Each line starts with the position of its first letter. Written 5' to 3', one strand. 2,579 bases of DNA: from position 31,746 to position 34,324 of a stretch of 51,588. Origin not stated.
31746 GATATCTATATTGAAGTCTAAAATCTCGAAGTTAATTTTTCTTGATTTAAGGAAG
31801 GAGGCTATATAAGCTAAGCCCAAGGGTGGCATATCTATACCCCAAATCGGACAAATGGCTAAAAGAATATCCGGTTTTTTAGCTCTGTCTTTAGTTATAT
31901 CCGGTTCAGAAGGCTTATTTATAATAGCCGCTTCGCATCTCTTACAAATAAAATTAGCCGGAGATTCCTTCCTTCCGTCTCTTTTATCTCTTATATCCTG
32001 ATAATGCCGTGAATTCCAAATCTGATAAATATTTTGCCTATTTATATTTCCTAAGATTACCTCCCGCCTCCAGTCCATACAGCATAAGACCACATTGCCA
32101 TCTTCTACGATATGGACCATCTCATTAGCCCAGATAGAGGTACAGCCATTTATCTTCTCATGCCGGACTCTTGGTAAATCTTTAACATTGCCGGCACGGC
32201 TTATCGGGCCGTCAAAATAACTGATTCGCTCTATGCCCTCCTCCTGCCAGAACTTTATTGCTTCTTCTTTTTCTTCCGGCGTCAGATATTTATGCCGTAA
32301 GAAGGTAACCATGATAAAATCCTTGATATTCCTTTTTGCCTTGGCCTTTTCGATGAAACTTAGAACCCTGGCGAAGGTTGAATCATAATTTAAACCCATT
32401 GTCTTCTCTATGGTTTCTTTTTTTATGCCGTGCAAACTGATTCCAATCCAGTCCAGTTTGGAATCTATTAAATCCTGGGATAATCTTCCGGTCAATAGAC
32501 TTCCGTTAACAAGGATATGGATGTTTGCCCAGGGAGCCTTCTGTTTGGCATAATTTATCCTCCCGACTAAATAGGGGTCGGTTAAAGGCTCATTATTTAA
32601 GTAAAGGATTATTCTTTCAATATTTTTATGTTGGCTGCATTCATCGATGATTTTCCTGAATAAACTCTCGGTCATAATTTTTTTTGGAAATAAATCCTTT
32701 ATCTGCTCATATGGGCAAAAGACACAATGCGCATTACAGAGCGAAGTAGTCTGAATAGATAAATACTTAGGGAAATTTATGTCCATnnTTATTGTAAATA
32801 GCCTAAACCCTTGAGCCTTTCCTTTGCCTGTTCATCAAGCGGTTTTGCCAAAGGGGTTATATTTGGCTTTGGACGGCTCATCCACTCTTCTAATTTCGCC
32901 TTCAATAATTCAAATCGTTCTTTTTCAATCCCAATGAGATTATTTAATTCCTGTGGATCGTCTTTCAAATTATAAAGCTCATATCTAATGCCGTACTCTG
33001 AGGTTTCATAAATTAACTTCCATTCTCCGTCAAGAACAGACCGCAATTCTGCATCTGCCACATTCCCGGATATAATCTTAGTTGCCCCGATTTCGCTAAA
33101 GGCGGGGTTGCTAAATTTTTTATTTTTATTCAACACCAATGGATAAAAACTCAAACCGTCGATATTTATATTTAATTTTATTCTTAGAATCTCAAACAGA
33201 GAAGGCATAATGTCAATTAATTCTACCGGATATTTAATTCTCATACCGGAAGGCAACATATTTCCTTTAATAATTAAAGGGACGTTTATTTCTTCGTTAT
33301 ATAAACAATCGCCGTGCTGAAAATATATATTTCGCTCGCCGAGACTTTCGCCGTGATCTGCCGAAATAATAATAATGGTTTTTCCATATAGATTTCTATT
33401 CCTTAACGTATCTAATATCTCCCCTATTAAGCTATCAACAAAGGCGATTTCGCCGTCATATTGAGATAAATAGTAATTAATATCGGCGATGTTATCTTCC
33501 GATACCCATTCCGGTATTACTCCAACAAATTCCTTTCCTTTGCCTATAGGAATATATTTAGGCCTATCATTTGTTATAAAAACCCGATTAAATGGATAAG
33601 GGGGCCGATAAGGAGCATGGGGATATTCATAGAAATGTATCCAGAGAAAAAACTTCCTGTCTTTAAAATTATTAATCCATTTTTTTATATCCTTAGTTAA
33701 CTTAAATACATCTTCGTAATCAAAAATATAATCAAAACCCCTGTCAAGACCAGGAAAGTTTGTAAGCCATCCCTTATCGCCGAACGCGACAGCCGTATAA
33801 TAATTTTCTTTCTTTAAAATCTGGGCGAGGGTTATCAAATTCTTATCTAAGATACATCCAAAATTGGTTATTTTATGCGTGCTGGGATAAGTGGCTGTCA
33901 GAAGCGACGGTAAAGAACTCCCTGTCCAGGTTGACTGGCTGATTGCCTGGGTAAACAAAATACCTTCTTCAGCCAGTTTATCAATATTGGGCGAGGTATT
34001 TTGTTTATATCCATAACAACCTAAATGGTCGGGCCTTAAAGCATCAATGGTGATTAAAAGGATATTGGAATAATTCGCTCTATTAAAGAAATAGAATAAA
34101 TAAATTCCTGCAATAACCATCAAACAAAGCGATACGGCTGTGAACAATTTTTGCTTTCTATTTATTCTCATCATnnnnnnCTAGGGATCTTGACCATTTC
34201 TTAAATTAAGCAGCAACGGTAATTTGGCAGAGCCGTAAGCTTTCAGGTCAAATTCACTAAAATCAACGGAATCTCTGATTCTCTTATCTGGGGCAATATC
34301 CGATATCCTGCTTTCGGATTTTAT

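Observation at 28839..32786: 1315-aa hetero-fusion of one SPASM-type and two class-B (B12) rSAM modules, tail-anchored to the membrane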

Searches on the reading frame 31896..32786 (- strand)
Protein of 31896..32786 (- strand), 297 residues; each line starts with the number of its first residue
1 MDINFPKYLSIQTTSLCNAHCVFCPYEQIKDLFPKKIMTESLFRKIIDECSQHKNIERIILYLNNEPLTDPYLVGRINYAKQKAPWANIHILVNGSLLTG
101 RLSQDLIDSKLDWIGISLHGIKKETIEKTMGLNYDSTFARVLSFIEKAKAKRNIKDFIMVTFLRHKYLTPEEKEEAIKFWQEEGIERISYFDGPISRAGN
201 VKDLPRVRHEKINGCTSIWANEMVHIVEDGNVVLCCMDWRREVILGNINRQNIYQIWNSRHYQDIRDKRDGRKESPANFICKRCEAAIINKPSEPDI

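Call 15: search_solved_structures(query=window:31896-32786:-, max_evalue=1, show_alignments=2)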
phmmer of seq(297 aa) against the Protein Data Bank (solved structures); distinct sequences matched with E-value up to 1: 3.
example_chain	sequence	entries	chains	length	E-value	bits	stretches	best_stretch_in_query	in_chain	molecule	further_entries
4m7t_A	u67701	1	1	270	6.9e-11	45.4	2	188-289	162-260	BtrN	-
4m7s_A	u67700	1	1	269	7e-11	45.4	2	188-289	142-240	BtrN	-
9cg2_A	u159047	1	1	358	0.39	13.4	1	59-160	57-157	Elp3/MiaA/NifB-like radical SAM core domain-containing protein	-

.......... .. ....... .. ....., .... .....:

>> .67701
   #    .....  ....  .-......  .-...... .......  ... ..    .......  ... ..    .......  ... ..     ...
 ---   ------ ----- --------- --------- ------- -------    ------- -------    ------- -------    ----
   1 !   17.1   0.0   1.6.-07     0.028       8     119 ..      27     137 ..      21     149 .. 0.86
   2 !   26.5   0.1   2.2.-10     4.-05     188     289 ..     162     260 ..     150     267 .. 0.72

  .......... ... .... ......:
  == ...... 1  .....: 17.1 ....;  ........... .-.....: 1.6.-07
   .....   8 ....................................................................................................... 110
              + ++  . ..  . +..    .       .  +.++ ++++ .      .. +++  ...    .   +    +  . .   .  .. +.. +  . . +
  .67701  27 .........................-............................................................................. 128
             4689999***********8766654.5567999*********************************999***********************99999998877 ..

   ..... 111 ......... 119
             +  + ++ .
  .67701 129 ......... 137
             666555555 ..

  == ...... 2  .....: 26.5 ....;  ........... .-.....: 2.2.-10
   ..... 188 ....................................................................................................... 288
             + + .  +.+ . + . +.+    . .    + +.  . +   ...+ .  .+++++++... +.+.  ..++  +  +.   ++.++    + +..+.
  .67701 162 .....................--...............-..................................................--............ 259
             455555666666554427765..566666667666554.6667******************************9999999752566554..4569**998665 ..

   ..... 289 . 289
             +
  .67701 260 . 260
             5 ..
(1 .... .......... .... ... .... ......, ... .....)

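Call 32: search_protein_families(library=ncbifam, proteins=[window:31896-32786:-], max_evalue=0.00001)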
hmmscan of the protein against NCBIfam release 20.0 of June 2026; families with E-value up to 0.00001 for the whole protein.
window:31896-32786:- (297 aa): 25 families
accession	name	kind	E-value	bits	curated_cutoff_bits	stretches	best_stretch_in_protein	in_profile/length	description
TIGR04317.1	W_rSAM_matur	equivalog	2.9e-20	72.7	380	1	6-167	3-159/349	tungsten cofactor oxidoreductase radical SAM maturase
TIGR04311.1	rSAM_Geo_metal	subfamily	4.1e-18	65.6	400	1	5-157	1-151/423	radical SAM/SPASM family putative metalloenzyme maturase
TIGR04321.1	spiroSPASM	subfamily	1.6e-12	46.9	250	1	5-261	229-484/510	spiro-SPASM protein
TIGR04546.1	rSAM_ahbC_deAc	equivalog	4.8e-12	45.4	650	1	12-164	44-187/390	12,18-didecarboxysiroheme deacetylase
TIGR04133.1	rSAM_w_lipo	hypoth_equivalog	2.1e-11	43.3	425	1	10-169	27-180/350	TIGR04133 family radical SAM/SPASM protein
TIGR04054.1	rSAM_NirJ1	equivalog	1.1e-10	40.7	650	1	12-195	41-212/387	putative heme d1 biosynthesis radical SAM protein NirJ1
TIGR04251.1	SCM_rSAM_ScmF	equivalog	2.1e-10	40.5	400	0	14-166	14-158/353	SynChlorMet cassette radical SAM/SPASM protein ScmF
TIGR02666.1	moaA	equivalog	6.6e-10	38.5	284.05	1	7-152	10-154/336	GTP 3',8-cyclase MoaA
NF001199.0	PRK00164.2-1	equivalog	2.3e-09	36.8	231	1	9-151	14-148/308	GTP 3',8-cyclase MoaA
TIGR04545.1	rSAM_ahbD_hemeb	equivalog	5.4e-09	35.9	500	1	13-150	6-136/339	heme b synthase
TIGR02668.1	moaA_archaeal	equivalog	2e-08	33.6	325.25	1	9-150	12-145/303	GTP 3',8-cyclase MoaA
NF038332.1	rSAM_rare_HxsC4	exception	5e-08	32.5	500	1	9-187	16-188/335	radical SAM protein HxsC4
NF038283.1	viperin_w_prok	equivalog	6.6e-08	32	180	1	14-135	9-130/281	viperin family antiviral radical SAM protein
TIGR04051.1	rSAM_NirJ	equivalog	7.3e-08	31.8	515.45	1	16-165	11-151/354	heme d1 biosynthesis radical SAM protein NirJ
TIGR04055.1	rSAM_NirJ2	equivalog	1.2e-07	31.6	500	1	9-145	2-130/326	putative heme d1 biosynthesis radical SAM protein NirJ2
TIGR03942.1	sulfatase_rSAM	equivalog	1.4e-07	31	349.45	0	13-167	7-165/363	anaerobic sulfatase maturase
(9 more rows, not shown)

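Call 44: predict_structure(alignment_id=A2)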
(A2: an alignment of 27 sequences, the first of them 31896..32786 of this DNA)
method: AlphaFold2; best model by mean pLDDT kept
length: 297 residues; sequences in the alignment: 27
mean_pLDDT: 90.8   pTM: 0.89
mean pLDDT of the five models: 90.8, 90.5, 90.1, 88.0, 84.0
residues with pLDDT >= 90: 213; 70-90: 65; 50-70: 11; < 50: 8
segments of 3 or more residues with pLDDT < 50: 291-297
pLDDT, mean of each block of 10 residues (from residue 1): 84 92 83 90 99 97 87 98 98 96 98 96 96 97 98 97 93 98 96 71 78 82 95 90 96 98 94 92 76 45
secondary structure, 60 per line:
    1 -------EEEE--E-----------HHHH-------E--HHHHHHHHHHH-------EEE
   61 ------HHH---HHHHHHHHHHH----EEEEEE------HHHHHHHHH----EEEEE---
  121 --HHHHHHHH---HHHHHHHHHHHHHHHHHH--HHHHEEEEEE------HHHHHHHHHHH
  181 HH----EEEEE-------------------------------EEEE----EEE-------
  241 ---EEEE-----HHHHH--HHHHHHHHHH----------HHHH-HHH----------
elements in order: E8-11 H26-29 H40-50 E58-60 H73-83 E88-93 H100-108 E113-117 H123-130 H134-151 H154-157 E158-163 H170-182 E187-191 E223-226 E231-233 E244-247 H253-257 H260-269 H280-283

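Call 46: fold_search(model_id=the predicted structure, library=pdb)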
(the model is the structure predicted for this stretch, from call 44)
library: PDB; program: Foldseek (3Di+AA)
matches with E <= 10: 1557; with E <= 0.001: 109
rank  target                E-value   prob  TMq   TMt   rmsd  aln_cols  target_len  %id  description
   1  4m7t                  5.6e-14  1.00  0.64  0.76   5.2       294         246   19  Crystal structure of BtrN in complex with AdoMet and 2-DOIA (released 2013-10-02)
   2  7vob                  1.4e-10  1.00  0.57  0.52   5.4       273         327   15  The crystal structure of a Radical SAM Enzyme BlsE involved in the Biosynthesis of Blasticidin S (released 2022-05-04)
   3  5why_A                2.3e-10  1.00  0.60  0.44   7.5       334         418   18  Structural Insights into Thioether Bond Formation in the Biosynthesis of Sactipeptides (released 2017-07-26)
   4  4k36_A                2.6e-10  1.00  0.64  0.52   8.1       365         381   14  His6 tagged anSMEcpe with bound AdoMet (released 2013-05-08)
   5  5v1s_A                2.8e-10  1.00  0.64  0.46   4.7       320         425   15  Crystal structure of Streptococcus suis SuiB bound to S-adenosylmethionine (released 2017-08-30)
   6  4k37_A                3.0e-10  1.00  0.65  0.54   7.8       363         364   15  Native anSMEcpe with bound AdoMet (released 2013-05-08)
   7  4m7s                  3.4e-10  1.00  0.57  0.78   4.6       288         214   18  Crystal structure of SeMet BtrN in an OPEN conformation (released 2013-10-02)
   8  5v1t_A                3.4e-10  1.00  0.63  0.44   5.1       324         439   15  Crystal structure of Streptococcus suis SuiB bound to precursor peptide SuiA (released 2017-08-30)
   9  9gm3_C                3.6e-10  1.00  0.63  0.52   6.2       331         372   14  Crystal structure of the complex formed between the radical SAM protein ChlB and the leader region of its precursor su (released 2025-06-25)
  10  5wgg_A                4.3e-10  1.00  0.62  0.44   5.6       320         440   17  Structural Insights into Thioether Bond Formation in the Biosynthesis of Sactipeptides (released 2017-07-26)
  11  5why_B                4.3e-10  1.00  0.62  0.45   6.9       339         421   18  Structural Insights into Thioether Bond Formation in the Biosynthesis of Sactipeptides (released 2017-07-26)
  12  2fb2_B                4.6e-10  1.00  0.61  0.56   8.9       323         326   14  Structure of the MoaA Arg17/266/268/Ala triple mutant (released 2006-05-09)
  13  8hzv_B                1.1e-09  1.00  0.57  0.39   7.6       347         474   16  The crystal structure of a Radical SAM Enzyme DesII (released 2024-07-10)
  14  5v1q_B                1.5e-09  1.00  0.63  0.44   5.5       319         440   17  Crystal structure of Streptococcus suis SuiB (released 2017-08-30)
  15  4k37_B                1.6e-09  1.00  0.63  0.53   8.1       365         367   14  Native anSMEcpe with bound AdoMet (released 2013-05-08)
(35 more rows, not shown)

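Call 62: search_protein_representatives(protein=window:31896-32786:-)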
Query: 297 residues. Proteins with E-value up to 0.001 (for the whole library): 15347; up to 1e-10: 5214; up to 1e-30: 190. The best 150 are listed.
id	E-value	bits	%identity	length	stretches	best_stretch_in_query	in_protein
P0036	2.7e-144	496.6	63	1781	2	2-294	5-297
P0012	1.2e-137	474.8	69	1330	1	1-289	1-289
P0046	3.2e-129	447.1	63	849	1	2-288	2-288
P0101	1.8e-128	444.6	75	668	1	41-291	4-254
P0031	1.3e-126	438.5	65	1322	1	4-291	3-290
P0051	5.2e-125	433.3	64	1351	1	4-289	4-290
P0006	1.9e-124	431.4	62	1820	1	4-290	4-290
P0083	4.1e-118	410.6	61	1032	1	4-294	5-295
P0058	1.4e-105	369.5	61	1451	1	32-291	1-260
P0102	2.3e-102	358.9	55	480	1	2-290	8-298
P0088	3.8e-102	358.2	56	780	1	11-288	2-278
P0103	2.6e-101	355.5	66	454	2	4-139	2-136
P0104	1.1e-99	350.2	58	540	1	42-295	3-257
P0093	5.9e-97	341.1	58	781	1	38-293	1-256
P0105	2.5e-95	335.8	53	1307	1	4-288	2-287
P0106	1.6e-90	320.0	52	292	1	4-288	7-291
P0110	1.7e-75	270.7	44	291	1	4-289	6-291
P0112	5.5e-72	259.2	43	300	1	5-286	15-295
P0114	1.9e-69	250.8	45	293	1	4-289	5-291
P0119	1.9e-63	231.1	38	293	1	2-285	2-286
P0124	7.4e-58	212.8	43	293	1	3-288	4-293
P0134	2.8e-50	187.9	41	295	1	4-285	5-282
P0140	3.1e-48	181.2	36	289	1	3-288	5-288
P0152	8.2e-44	166.7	38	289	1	4-288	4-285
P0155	3.2e-43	164.7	33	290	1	3-287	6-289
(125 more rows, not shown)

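Call 63: list_cluster_members(proteins=[P0106, P0110, P0112, P0114, P0119, P0124, P0134, P0140, P0152, P0155])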
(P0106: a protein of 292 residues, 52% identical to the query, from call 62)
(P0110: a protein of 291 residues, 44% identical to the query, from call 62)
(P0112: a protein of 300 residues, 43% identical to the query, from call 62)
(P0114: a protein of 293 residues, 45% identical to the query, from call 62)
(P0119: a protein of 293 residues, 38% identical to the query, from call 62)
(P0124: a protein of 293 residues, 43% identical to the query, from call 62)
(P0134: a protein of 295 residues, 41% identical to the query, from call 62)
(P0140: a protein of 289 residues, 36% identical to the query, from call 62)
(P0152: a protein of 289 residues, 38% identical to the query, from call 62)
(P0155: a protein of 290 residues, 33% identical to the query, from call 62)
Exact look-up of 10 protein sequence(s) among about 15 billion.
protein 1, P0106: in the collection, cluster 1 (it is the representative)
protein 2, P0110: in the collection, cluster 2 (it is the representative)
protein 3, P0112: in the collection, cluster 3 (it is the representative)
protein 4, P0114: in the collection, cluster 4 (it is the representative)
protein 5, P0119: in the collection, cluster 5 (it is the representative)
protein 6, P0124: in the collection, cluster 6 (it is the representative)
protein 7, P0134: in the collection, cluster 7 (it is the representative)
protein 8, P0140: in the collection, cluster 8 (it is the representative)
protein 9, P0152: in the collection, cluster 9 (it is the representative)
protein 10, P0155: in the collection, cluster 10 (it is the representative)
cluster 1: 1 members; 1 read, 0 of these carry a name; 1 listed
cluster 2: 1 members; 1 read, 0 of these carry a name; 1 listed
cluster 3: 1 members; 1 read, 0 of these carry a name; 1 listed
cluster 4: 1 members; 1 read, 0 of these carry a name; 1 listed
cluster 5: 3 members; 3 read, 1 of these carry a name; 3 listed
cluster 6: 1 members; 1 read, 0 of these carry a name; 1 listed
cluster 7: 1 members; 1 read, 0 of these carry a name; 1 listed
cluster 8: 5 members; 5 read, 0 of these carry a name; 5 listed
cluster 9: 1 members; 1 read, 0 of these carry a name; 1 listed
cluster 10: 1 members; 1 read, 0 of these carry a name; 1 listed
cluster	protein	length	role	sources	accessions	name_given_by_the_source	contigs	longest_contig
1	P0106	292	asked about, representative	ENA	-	-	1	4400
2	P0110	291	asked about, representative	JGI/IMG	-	-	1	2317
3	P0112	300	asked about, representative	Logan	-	-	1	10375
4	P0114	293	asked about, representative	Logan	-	-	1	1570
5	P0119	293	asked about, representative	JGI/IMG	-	MoaA/NifB/PqqE/SkfB family radical SAM enzyme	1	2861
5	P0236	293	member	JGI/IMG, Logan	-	-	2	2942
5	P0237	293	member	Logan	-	-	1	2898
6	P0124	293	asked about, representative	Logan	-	-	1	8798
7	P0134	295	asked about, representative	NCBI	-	-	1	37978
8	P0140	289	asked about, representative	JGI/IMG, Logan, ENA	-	-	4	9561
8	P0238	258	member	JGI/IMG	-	-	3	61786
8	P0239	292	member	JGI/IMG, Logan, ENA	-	-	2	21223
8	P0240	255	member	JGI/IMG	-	-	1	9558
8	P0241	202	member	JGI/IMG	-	-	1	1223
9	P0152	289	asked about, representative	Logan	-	-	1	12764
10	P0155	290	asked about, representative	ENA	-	-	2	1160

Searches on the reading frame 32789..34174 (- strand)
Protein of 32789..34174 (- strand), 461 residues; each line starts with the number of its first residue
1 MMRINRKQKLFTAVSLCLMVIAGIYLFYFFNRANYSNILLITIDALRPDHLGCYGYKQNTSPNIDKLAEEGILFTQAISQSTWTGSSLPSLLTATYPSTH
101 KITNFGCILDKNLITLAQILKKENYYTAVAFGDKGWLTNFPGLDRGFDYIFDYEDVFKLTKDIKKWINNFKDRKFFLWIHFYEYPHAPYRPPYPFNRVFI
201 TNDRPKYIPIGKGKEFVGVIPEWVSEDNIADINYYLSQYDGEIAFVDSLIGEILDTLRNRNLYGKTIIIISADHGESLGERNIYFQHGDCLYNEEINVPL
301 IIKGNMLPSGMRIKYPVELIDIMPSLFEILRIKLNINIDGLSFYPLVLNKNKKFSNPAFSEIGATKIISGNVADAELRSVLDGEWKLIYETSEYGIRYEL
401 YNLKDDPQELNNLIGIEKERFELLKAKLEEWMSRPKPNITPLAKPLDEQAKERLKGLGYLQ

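Call 7: search_protein_families(library=pfam, proteins=[window:32789-34174:-], max_evalue=0.001)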
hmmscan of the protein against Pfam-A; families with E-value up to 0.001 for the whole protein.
window:32789-34174:- (461 aa): 3 families
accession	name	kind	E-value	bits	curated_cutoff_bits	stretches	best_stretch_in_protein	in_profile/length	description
PF00884.28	Sulfatase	-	3e-43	148.7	25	1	36-330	1-299/301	Sulfatase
PF01663.27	Phosphodiest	-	2.5e-13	50.8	23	2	39-106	2-66/342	Type I phosphodiesterase / nucleotide pyrophosphatase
PF16347.10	SGSH_C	-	1.1e-10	42.3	29.3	1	290-431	10-147/154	N-sulphoglucosamine sulphohydrolase, C-terminal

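Call 27: search_protein_families(library=ncbifam, proteins=[window:32789-34174:-], max_evalue=1e-10)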
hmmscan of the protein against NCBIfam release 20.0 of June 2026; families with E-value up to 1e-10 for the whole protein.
window:32789-34174:- (461 aa): 7 families
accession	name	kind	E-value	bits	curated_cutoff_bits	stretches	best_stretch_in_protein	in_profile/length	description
NF010322.0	PRK13759.1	equivalog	2.4e-45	155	481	2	168-425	194-448/486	arylsulfatase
TIGR03417.1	chol_sulfatase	equivalog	6.8e-34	117.6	433.45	1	226-419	242-425/500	choline-sulfatase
NF045661.1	HdlasePehA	equivalog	1.4e-31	109.7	900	2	229-413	274-464/506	phosphoric/sulfuric ester hydrolase PehA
NF052527.1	Mn_arylsulf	exception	2.3e-22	79.5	850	1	174-424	199-440/479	manganese-dependent arylsulfatase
NF007160.0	PRK09598.1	equivalog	8.2e-14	50.8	561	0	237-288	404-452/523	phosphoethanolamine--lipid A transferase EptA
NF028537.1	P_eth_NH2_trans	domain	1.5e-12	46.8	500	0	238-287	412-460/527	phosphoethanolamine--lipid A transferase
NF008593.0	PRK11560.1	equivalog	1.2e-11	43.5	493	0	214-301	409-493/563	kdo(2)-lipid A phosphoethanolamine 7''-transferase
